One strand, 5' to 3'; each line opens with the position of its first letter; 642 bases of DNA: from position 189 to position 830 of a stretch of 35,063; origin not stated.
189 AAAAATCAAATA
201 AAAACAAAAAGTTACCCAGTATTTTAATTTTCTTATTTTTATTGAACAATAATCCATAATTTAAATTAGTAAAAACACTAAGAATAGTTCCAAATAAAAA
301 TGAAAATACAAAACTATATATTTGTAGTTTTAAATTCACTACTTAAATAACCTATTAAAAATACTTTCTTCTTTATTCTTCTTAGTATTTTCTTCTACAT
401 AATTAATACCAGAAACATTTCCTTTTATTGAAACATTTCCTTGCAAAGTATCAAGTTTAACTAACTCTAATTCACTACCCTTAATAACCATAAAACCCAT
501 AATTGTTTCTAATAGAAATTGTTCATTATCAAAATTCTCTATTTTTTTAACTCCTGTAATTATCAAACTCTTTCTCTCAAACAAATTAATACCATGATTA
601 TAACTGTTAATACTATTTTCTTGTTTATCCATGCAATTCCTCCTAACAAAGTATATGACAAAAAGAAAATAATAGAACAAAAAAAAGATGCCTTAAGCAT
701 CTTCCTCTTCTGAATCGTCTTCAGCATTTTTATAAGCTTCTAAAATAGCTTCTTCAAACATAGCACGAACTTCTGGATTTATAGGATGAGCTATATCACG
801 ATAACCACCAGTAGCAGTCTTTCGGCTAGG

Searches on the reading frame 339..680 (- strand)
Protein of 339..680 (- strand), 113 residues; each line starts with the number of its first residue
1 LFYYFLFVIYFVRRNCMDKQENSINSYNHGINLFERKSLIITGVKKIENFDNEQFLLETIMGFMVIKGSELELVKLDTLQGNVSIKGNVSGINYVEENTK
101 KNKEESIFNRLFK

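Call 24: search_protein_families(library=pfam, proteins=[window:339-680:-], max_evalue=0.00001)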
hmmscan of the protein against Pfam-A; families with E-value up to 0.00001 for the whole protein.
window:339-680:- (113 aa): 1 family
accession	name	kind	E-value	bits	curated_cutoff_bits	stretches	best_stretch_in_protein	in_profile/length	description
PF07873.16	YabP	-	7.6e-16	58.1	27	1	29-94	1-64/64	YabP family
